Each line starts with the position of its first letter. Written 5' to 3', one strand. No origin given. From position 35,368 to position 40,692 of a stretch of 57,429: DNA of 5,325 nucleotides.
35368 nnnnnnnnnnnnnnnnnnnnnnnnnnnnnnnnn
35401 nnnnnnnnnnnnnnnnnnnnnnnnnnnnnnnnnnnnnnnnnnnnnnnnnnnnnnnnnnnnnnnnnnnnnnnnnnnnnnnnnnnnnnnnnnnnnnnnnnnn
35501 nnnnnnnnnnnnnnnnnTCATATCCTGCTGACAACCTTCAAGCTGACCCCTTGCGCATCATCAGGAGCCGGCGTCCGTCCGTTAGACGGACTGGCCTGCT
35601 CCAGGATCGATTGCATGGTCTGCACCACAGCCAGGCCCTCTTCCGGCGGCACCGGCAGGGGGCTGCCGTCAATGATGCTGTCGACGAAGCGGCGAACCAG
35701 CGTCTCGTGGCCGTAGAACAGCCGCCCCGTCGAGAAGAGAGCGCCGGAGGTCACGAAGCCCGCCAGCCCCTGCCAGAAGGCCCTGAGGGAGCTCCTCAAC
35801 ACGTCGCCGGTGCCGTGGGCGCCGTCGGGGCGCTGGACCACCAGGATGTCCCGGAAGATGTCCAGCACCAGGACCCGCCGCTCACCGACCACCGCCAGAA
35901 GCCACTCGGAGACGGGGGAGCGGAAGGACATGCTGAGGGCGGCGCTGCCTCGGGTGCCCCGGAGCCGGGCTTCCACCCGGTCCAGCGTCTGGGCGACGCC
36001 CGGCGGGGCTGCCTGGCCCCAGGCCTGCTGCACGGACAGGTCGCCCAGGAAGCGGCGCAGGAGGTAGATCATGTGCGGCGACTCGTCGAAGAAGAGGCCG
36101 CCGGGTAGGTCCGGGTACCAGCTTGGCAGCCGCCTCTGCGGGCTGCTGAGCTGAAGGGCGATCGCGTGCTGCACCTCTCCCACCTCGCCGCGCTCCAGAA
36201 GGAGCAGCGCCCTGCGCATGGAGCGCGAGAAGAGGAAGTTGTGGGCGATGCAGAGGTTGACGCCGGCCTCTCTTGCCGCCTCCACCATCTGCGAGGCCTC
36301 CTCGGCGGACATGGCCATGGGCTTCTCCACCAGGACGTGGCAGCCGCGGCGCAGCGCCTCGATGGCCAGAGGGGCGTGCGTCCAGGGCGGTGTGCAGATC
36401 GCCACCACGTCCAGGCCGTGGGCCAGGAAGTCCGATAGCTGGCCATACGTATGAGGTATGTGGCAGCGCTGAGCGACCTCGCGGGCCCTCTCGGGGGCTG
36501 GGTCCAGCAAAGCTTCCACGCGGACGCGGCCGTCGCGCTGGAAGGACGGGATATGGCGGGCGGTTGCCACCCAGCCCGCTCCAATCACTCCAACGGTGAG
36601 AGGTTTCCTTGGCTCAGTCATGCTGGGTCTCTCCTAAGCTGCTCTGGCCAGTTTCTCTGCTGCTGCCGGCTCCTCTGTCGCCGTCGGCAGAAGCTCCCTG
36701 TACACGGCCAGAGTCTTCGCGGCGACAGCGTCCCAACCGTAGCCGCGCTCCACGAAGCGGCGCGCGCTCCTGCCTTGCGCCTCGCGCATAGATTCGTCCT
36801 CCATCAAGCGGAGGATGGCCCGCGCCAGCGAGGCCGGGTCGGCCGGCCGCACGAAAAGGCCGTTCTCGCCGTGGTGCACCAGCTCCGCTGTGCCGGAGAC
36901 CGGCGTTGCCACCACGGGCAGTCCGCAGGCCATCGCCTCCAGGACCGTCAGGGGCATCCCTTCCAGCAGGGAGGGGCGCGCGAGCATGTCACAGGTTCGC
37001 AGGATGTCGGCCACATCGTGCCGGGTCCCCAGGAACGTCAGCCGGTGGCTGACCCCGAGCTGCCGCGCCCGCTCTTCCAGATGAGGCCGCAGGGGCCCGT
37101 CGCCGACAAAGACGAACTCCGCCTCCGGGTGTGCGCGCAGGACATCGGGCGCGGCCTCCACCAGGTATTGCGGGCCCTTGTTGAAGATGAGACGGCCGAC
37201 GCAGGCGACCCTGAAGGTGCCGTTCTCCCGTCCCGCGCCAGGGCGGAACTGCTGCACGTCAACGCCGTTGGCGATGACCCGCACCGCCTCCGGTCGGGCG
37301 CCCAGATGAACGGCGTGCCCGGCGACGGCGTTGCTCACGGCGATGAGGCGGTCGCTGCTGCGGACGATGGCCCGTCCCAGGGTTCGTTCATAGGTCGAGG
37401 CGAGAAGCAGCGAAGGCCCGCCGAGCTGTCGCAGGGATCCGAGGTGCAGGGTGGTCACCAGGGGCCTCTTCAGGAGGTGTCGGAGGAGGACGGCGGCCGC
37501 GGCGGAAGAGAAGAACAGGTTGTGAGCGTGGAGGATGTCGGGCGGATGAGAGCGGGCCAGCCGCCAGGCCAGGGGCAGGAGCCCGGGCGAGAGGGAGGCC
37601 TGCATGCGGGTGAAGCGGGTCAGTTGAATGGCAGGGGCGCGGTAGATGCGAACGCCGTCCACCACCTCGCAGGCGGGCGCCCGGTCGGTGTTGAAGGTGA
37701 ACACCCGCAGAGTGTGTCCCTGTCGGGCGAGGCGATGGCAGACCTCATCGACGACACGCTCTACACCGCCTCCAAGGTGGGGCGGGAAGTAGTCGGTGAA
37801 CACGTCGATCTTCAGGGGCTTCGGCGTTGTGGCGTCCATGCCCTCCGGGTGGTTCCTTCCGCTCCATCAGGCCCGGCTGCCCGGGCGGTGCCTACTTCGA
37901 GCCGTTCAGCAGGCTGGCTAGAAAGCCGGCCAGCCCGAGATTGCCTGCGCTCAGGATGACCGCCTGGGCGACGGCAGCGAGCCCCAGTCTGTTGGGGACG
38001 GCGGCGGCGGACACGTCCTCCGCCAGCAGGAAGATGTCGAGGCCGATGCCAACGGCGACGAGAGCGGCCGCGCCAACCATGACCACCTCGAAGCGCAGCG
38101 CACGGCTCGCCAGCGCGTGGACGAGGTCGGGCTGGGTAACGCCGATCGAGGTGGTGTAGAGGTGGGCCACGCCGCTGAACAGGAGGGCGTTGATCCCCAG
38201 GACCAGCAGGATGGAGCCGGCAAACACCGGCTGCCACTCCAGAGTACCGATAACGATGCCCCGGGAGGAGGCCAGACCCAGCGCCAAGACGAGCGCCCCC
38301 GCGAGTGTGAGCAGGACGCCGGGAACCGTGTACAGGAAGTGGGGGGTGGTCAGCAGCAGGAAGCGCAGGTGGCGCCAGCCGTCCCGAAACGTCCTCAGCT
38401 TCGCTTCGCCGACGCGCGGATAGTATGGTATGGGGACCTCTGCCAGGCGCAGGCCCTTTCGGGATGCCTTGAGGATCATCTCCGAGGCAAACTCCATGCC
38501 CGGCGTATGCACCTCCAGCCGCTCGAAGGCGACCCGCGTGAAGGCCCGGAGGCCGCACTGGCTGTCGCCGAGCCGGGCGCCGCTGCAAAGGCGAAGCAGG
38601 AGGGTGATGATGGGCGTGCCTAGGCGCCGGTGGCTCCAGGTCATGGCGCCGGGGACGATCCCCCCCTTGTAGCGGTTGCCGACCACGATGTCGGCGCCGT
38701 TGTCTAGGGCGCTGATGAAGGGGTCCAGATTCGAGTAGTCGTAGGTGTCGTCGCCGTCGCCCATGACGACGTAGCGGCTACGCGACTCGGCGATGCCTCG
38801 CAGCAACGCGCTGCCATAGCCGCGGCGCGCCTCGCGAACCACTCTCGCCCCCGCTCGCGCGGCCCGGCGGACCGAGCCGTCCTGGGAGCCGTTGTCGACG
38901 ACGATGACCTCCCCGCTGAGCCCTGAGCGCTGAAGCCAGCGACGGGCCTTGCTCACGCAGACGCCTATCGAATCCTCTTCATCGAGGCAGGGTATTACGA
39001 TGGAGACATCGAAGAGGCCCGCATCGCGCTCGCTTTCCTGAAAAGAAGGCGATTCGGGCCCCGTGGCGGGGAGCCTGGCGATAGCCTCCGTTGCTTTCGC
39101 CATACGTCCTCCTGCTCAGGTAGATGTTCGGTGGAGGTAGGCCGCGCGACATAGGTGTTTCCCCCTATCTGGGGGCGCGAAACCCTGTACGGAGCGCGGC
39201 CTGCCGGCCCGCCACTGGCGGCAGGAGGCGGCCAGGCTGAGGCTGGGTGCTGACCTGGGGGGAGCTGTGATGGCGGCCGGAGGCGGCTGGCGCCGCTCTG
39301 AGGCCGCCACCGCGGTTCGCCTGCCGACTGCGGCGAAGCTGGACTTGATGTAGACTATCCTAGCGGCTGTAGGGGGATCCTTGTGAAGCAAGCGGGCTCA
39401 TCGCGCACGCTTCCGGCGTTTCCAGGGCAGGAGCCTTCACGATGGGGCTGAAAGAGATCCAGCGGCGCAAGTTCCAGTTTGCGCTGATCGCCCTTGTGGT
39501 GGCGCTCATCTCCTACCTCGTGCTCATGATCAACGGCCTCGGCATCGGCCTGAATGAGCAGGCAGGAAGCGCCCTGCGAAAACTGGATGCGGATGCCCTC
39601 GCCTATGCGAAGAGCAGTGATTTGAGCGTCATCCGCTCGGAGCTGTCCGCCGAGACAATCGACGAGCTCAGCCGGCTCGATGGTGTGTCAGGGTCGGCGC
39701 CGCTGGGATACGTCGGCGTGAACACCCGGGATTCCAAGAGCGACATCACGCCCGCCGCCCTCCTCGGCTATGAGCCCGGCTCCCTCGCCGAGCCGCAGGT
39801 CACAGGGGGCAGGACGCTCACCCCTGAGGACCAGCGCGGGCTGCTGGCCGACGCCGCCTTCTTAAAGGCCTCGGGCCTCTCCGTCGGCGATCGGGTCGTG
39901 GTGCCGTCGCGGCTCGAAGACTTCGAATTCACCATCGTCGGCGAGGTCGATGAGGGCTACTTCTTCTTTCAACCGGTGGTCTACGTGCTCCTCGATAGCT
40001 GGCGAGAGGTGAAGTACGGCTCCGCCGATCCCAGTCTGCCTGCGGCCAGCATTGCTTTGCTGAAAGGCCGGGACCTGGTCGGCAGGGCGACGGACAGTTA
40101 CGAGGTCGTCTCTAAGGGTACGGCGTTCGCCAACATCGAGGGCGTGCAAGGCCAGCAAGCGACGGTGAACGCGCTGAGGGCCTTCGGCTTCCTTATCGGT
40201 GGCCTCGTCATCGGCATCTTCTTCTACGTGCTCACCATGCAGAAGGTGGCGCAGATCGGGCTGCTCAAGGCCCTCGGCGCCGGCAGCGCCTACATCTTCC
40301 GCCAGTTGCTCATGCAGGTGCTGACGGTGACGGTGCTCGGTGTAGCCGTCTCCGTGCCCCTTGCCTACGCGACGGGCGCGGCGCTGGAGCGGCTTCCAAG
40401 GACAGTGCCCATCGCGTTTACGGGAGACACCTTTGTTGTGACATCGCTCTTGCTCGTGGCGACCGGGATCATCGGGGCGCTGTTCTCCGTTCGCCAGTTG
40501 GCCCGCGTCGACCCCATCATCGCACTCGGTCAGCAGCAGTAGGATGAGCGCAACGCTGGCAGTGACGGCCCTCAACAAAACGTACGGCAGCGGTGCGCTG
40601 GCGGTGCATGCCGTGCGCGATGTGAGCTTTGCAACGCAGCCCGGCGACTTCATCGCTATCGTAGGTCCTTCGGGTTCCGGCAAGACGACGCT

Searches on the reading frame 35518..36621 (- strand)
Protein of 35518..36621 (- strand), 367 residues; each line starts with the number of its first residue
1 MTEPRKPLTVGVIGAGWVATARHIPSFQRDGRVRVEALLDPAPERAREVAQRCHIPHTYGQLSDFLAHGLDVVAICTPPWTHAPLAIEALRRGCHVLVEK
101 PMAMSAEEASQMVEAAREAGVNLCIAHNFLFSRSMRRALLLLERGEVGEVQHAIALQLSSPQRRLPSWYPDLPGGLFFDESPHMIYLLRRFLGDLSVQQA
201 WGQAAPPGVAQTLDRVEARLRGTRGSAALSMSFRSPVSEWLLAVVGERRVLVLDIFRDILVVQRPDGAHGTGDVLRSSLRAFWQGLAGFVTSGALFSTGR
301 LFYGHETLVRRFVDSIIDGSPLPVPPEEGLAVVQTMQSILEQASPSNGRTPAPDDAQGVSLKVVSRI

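Call 52: search_protein_families(library=pfam, proteins=[window:35518-36621:-], max_evalue=0.0001)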
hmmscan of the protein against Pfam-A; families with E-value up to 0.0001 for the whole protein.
window:35518-36621:- (367 aa): 4 families
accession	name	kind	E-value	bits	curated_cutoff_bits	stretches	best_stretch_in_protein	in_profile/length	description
PF01408.29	GFO_IDH_MocA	-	7.1e-28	98.1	24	1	9-126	2-119/120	Oxidoreductase family, NAD-binding Rossmann fold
PF02894.22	GFO_IDH_MocA_C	-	8.4e-06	26.2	22.9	0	145-346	10-213/218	Oxidoreductase family, C-terminal alpha/beta domain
PF22725.1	GFO_IDH_MocA_C3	-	1e-05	26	27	1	137-248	3-120/124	GFO/IDH/MocA C-terminal domain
PF03447.22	NAD_binding_3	-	6.2e-05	24.1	24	1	11-123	3-113/116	Homoserine dehydrogenase, NAD binding domain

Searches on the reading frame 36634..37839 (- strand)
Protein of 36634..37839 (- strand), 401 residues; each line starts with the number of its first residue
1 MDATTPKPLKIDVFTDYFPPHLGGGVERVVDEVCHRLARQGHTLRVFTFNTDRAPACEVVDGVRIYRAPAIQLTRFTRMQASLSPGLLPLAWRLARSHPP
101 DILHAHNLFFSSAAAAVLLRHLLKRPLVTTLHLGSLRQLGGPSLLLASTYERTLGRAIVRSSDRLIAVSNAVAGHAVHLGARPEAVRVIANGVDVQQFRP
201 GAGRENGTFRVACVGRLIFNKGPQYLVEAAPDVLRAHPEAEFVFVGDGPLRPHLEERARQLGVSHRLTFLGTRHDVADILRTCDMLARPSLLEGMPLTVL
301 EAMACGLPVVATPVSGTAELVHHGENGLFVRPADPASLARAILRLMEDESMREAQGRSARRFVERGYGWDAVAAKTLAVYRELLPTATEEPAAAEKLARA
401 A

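Call 65: search_protein_families(library=pfam, proteins=[window:36634-37839:-], max_evalue=0.0001)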
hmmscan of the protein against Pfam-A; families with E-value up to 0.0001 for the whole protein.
window:36634-37839:- (401 aa): 6 families
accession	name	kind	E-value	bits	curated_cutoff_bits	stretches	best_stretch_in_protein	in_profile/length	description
PF13692.12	Glyco_trans_1_4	-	5.9e-43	147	27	1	210-348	3-142/142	Glycosyl transferases group 1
PF00534.26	Glycos_transf_1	-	8.7e-42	143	26.4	1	199-361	6-171/172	Glycosyl transferases group 1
PF13439.12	Glyco_transf_4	-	3.8e-33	115.3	28.5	1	24-196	2-169/170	Glycosyltransferase Family 4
PF13579.12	Glyco_trans_4_4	-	9.8e-25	88.2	29.7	1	24-192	1-158/158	Glycosyl transferase 4-like domain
PF20706.3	GT4-conflict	-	6.5e-16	58.7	26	1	24-375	12-384/385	Family 4 Glycosyltransferase in conflict systems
PF13524.12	Glyco_trans_1_2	-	2.3e-10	41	25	1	269-377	34-143/144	Glycosyl transferase-like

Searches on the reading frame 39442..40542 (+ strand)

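Call 65: search_protein_families(library=pfam, proteins=[window:39442-40542:+], max_evalue=0.0001)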
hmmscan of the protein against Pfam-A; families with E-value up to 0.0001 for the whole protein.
window:39442-40542:+ (366 aa): 1 family
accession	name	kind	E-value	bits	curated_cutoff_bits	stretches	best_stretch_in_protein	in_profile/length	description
PF02687.27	FtsX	-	7.5e-11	42.6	25.5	1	247-358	5-120/120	FtsX-like permease C-terminal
